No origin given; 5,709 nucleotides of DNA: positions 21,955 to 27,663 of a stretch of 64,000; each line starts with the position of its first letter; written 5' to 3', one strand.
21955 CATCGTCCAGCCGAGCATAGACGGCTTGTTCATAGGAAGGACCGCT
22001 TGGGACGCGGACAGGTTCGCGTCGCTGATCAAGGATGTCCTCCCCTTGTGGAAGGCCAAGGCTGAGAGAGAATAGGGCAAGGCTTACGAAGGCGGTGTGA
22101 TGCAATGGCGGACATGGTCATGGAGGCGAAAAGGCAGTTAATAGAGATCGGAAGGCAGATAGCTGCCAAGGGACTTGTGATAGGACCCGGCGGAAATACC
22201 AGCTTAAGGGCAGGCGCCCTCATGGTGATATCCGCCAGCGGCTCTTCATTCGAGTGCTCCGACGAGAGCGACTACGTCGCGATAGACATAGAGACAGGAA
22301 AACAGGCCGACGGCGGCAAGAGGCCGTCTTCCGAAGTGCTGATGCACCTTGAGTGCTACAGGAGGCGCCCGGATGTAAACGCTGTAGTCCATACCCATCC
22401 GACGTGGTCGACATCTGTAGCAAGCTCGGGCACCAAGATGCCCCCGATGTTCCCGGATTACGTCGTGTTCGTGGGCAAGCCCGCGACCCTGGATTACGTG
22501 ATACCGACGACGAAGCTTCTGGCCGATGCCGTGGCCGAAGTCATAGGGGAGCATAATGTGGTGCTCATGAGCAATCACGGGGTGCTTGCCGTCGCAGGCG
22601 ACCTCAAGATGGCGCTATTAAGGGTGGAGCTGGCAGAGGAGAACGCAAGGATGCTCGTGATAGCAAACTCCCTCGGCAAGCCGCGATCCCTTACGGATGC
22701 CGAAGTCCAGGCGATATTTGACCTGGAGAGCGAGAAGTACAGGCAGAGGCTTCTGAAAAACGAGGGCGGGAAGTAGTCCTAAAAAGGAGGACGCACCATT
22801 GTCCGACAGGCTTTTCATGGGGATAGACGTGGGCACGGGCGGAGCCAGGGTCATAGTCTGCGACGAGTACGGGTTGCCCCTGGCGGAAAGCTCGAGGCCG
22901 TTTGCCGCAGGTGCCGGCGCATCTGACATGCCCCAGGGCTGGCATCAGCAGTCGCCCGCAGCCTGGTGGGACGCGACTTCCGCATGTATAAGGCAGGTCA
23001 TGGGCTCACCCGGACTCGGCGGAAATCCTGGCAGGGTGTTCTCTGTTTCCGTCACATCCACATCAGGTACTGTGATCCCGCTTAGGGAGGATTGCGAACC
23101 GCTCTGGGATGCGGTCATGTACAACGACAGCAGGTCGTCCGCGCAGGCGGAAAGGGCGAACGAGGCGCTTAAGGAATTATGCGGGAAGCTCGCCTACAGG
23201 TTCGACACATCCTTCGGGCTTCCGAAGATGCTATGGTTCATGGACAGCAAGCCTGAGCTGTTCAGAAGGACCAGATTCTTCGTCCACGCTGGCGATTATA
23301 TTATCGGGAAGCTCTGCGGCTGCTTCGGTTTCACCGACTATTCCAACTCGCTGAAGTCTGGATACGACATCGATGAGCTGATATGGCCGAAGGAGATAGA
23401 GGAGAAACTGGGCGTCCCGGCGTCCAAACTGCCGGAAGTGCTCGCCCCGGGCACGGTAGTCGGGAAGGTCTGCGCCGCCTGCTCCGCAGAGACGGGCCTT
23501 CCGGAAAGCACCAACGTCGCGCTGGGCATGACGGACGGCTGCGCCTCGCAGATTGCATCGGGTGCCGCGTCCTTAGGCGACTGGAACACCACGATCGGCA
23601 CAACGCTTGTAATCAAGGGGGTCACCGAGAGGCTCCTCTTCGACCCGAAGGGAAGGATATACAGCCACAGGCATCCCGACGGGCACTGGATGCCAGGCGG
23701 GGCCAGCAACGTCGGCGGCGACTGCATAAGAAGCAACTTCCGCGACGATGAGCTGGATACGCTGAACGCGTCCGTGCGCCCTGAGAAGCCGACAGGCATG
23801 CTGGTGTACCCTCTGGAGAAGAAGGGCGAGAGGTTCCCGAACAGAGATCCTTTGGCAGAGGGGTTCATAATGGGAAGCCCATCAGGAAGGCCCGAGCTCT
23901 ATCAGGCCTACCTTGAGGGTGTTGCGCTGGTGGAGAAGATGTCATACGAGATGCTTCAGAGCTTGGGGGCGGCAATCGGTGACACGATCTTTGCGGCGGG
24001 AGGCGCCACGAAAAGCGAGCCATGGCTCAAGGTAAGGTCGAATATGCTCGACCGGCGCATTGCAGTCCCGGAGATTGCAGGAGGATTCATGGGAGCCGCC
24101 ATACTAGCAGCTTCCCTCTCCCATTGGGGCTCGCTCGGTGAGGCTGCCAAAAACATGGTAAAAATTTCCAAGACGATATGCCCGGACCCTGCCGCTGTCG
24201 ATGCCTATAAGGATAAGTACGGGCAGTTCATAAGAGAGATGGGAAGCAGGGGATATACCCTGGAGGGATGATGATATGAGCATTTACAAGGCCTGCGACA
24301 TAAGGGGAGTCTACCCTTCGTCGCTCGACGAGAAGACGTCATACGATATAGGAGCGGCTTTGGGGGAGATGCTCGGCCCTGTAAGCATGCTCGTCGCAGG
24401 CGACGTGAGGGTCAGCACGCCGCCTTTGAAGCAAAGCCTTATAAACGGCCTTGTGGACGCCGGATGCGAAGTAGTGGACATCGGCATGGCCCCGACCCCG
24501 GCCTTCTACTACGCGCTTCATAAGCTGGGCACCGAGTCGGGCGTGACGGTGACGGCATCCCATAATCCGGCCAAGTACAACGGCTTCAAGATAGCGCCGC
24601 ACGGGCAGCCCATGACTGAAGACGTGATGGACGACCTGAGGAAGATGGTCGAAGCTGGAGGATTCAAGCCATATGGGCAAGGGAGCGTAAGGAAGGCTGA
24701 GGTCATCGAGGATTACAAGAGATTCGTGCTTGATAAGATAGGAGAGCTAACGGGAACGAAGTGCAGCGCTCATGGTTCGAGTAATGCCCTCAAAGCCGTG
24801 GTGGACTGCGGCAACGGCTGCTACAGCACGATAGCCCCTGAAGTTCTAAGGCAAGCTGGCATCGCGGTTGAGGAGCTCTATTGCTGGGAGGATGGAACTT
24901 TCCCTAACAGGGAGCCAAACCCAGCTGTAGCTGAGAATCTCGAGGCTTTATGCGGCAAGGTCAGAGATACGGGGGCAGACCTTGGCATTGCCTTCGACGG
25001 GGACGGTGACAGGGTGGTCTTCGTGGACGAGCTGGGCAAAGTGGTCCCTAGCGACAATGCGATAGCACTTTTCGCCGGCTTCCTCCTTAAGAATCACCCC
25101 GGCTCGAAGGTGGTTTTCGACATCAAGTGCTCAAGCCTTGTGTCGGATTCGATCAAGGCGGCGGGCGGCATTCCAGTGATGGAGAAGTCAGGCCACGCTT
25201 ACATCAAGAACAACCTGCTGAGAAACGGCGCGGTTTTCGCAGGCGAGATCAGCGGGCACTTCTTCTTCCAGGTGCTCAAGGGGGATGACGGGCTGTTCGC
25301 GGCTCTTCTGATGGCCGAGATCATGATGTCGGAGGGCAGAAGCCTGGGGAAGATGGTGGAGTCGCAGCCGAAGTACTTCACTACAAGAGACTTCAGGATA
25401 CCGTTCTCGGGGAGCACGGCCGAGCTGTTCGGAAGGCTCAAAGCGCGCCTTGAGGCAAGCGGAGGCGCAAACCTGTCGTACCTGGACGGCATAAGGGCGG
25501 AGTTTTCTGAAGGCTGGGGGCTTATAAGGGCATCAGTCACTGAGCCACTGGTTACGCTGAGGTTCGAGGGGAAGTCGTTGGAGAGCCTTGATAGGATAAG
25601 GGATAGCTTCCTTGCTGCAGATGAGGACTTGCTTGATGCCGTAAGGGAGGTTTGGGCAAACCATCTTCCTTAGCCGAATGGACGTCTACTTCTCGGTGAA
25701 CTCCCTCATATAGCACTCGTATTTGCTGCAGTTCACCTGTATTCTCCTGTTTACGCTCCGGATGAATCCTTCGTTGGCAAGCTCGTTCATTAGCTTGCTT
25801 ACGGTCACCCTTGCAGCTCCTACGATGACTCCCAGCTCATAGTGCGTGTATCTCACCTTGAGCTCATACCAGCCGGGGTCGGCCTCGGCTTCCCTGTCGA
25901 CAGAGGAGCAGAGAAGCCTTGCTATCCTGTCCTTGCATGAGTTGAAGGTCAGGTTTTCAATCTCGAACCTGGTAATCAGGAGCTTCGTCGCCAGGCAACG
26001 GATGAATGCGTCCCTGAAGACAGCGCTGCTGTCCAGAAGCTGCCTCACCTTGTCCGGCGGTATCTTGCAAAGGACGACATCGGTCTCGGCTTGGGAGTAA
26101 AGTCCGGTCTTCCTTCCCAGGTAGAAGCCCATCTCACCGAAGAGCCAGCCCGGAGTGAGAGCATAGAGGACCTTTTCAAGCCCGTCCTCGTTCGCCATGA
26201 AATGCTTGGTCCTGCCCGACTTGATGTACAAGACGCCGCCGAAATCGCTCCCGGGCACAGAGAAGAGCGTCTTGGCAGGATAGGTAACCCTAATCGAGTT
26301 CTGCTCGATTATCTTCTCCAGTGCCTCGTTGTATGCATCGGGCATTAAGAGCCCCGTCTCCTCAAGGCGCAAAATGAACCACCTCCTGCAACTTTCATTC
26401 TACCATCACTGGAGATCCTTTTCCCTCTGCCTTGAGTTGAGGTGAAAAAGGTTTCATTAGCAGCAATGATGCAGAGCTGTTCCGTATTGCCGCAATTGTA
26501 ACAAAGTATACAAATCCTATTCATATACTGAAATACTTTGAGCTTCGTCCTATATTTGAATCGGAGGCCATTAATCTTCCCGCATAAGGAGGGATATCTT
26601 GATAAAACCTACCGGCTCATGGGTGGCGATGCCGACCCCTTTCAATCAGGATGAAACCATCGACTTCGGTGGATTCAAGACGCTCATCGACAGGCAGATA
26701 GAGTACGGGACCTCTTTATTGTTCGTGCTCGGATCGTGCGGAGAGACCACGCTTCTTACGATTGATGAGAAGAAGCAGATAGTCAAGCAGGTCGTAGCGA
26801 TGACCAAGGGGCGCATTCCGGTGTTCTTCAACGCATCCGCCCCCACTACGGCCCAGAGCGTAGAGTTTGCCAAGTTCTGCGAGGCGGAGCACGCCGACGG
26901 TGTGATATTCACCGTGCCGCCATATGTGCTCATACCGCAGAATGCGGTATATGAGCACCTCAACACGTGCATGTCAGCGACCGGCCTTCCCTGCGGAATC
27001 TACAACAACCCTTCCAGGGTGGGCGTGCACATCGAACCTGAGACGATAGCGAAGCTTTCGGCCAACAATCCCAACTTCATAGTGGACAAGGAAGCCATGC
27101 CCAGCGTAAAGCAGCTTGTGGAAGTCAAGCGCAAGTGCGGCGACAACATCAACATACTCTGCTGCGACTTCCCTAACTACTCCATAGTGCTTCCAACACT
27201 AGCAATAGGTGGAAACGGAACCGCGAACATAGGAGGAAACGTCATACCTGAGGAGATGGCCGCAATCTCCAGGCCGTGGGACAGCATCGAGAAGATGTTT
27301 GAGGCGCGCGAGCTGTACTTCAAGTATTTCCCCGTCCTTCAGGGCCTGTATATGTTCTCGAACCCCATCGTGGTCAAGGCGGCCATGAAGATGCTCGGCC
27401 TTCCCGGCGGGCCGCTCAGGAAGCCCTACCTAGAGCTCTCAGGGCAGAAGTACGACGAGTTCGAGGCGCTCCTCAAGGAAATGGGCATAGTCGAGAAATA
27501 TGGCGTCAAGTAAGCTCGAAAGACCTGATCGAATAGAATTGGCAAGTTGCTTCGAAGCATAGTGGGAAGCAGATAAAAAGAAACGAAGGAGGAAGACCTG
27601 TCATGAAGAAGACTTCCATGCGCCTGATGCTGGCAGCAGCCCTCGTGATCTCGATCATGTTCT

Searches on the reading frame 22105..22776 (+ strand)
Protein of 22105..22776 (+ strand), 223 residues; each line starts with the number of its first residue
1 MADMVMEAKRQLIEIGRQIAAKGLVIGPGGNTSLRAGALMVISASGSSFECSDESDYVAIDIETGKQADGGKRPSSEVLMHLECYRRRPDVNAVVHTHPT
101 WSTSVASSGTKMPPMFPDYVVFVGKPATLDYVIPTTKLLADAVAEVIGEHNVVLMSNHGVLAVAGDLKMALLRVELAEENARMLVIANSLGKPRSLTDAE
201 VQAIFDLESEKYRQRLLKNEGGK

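Call 5: search_protein_families(library=pfam, proteins=[window:22105-22776:+])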
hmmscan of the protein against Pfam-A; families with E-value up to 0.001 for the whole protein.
window:22105-22776:+ (223 aa): 1 family
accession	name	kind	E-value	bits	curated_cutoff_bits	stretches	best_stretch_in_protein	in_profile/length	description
PF00596.27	Aldolase_II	-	1.7e-42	145.8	22.2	1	10-184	1-182/183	Class II Aldolase and Adducin N-terminal domain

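Call 6: search_protein_families(library=ncbifam, proteins=[window:22105-22776:+])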
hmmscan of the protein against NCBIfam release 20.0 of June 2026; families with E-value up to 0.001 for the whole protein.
window:22105-22776:+ (223 aa): 30 families (the best 25 are shown)
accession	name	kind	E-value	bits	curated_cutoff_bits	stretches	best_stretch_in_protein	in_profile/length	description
NF005302.0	PRK06833.1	equivalog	9.7e-38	129.8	264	1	6-206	3-205/214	L-fuculose-phosphate aldolase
NF005123.0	PRK06557.1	subfamily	7.4e-32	110.8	251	1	2-214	6-222/223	L-ribulose-5-phosphate 4-epimerase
NF053831.1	RU1PAldHalo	equivalog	9.5e-32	110.1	300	1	9-205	6-200/208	ribulose-1-phosphate aldolase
NF040649.1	FucA_Meth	equivalog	2e-30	106.1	250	1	9-189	3-178/179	L-fuculose phosphate aldolase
NF006208.0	PRK08333.1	equivalog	2.4e-30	105.6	267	1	6-184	3-180/189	aldolase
NF043034.1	OxoTetrPhDc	equivalog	7.2e-28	97.8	250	1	8-203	5-203/205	3-oxo-tetronate 4-phosphate decarboxylase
NF005984.0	PRK08087.1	subfamily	9.9e-25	87.6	264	1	9-203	7-201/215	L-fuculose-phosphate aldolase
NF006413.0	PRK08660.1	equivalog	2.8e-24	85.9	203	1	10-190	4-180/184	aldolase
TIGR01086.1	fucA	equivalog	8.5e-21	74.7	400.25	1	8-202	5-199/214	L-fuculose-phosphate aldolase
NF004527.0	PRK05874.1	equivalog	1.2e-20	74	308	1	4-197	3-199/218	L-fuculose-phosphate aldolase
NF009003.0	PRK12348.1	subfamily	2.7e-19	69.7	331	1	8-192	4-201/228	L-ribulose-5-phosphate 4-epimerase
NF006672.0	PRK09220.1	equivalog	9.3e-19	67.6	226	1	6-107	9-110/209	methylthioribulose 1-phosphate dehydratase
TIGR03328.1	salvage_mtnB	equivalog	2.5e-18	66.3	137.05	1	12-105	1-95/194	methylthioribulose 1-phosphate dehydratase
NF053537.1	DhpthDcsPhtC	equivalog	2.4e-17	63.1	200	1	14-210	6-217/232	3,4-dihydroxyphthalate decarboxylase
NF006047.0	PRK08193.1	subfamily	6.9e-17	61.8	257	1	5-115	2-113/231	L-ribulose-5-phosphate 4-epimerase AraD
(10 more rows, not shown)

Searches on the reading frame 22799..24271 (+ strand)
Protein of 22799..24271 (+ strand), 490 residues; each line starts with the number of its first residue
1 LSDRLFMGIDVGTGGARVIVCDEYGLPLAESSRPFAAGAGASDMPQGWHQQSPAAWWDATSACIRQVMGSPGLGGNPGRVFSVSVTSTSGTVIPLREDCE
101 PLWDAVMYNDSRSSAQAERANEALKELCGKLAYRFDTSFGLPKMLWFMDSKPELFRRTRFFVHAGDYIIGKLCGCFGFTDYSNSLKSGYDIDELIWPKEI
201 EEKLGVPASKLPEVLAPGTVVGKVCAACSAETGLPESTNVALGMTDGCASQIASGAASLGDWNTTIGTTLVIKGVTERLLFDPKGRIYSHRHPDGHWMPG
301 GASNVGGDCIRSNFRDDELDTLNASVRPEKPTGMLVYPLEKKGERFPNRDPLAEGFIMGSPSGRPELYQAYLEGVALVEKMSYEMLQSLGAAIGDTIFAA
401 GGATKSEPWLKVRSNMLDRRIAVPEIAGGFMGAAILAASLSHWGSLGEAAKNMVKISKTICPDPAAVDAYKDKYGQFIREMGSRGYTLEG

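Call 5: search_protein_families(library=pfam, proteins=[window:22799-24271:+])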
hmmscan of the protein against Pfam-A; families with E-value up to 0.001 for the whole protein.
window:22799-24271:+ (490 aa): 2 families
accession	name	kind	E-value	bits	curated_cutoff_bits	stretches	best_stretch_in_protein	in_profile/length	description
PF00370.27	FGGY_N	-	4e-33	115.5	28.8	1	6-251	2-243/245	FGGY family of carbohydrate kinases, N-terminal domain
PF02782.22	FGGY_C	-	1.1e-18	68.2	27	1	264-438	3-195/198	FGGY family of carbohydrate kinases, C-terminal domain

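Call 6: search_protein_families(library=ncbifam, proteins=[window:22799-24271:+])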
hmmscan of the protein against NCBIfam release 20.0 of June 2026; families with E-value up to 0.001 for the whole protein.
window:22799-24271:+ (490 aa): 10 families
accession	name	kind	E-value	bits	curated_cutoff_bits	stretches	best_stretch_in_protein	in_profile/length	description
TIGR01312.1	XylB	equivalog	3.4e-57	194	380.25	1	7-477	1-476/481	xylulokinase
TIGR01314.1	gntK_FGGY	equivalog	5.4e-39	134.1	648.55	1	6-479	2-488/505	gluconokinase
NF008187.0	PRK10939.1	equivalog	1.3e-35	123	528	2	4-263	4-261/521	autoinducer-2 kinase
NF003154.0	PRK04123.1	equivalog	1.3e-28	100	428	2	4-269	4-300/554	ribulokinase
TIGR01311.1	glycerol_kin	equivalog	3.7e-22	78.3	590.35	1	6-269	3-265/496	glycerol kinase GlpK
NF011601.0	PRK15027.1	equivalog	3e-20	72.1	912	1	6-448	2-439/484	xylulokinase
TIGR01315.1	5C_CHO_kinase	subfamily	6.9e-20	71.2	408.7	2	6-254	2-263/541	FGGY family pentulose kinase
TIGR02628.1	fuculo_kin_coli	equivalog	2.4e-19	69.6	470.9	2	9-257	6-250/465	L-fuculokinase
NF000756.0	PRK00047.1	subfamily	1.2e-16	60.1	498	1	4-236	5-240/502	glycerol kinase GlpK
TIGR01234.1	L-ribulokinase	equivalog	8.7e-14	51.2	583.25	2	7-269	4-293/536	ribulokinase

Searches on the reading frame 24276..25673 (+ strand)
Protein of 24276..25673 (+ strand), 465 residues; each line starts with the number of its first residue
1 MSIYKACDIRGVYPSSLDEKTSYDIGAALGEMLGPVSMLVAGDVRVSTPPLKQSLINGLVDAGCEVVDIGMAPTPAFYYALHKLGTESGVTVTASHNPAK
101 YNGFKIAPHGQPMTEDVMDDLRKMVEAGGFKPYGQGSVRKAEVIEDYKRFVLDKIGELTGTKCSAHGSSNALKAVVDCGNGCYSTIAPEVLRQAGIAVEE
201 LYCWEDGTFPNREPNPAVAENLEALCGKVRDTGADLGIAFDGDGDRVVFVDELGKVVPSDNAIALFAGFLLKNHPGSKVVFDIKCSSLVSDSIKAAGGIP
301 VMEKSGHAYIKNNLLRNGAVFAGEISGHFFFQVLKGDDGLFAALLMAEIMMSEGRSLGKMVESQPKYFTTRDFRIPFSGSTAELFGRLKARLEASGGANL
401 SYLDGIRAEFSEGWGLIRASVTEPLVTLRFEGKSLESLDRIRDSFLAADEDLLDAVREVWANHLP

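Call 5: search_protein_families(library=pfam, proteins=[window:24276-25673:+])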
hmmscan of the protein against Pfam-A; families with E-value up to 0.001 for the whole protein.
window:24276-25673:+ (465 aa): 4 families
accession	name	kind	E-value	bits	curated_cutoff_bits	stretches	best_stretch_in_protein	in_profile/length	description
PF02878.22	PGM_PMM_I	-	1.3e-29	103.1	22.5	1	5-128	5-134/138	Phosphoglucomutase/phosphomannomutase, alpha/beta/alpha domain I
PF02879.22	PGM_PMM_II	-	4.5e-24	85.4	29.3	1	164-254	13-103/103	Phosphoglucomutase/phosphomannomutase, alpha/beta/alpha domain II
PF02880.22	PGM_PMM_III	-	9.4e-21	74.5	20.7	1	259-366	2-113/115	Phosphoglucomutase/phosphomannomutase, alpha/beta/alpha domain III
PF00408.26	PGM_PMM_IV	-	2.5e-08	34.3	23.1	1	403-446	23-66/68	Phosphoglucomutase/phosphomannomutase, C-terminal domain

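Call 6: search_protein_families(library=ncbifam, proteins=[window:24276-25673:+])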
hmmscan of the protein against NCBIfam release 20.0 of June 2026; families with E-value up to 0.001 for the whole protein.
window:24276-25673:+ (465 aa): 6 families
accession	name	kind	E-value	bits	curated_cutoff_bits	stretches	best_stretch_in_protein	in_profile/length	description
TIGR03990.1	Arch_GlmM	equivalog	1.2e-105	353.9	439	1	6-445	6-440/444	phosphoglucosamine mutase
NF046027.1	PhglucPhmanMutPgmG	equivalog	4.4e-96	322.3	600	1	3-444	9-445/460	phosphoglucomutase/phosphomannomutase PgmG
NF007088.0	PRK09542.1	equivalog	9.3e-84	282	618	1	2-447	10-451/456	phosphomannomutase/phosphoglucomutase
NF011943.0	PRK15414.1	subfamily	1.3e-72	245.3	801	1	2-436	5-440/456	phosphomannomutase CpsG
TIGR01455.1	glmM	equivalog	2.6e-52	178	447.55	1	16-442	14-433/442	phosphoglucosamine mutase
NF005737.0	PRK07564.1-1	equivalog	2.2e-11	43.1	378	1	189-393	227-437/543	alpha-D-glucose phosphate-specific phosphoglucomutase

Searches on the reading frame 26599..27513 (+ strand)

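Call 72: search_protein_families(library=pfam, proteins=[window:26599-27513:+])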
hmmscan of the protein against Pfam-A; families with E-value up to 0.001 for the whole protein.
window:26599-27513:+ (304 aa): 1 family
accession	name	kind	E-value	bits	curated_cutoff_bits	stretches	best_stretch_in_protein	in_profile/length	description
PF00701.28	DHDPS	-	1.8e-56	191.5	22.1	1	4-294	2-288/289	Dihydrodipicolinate synthetase family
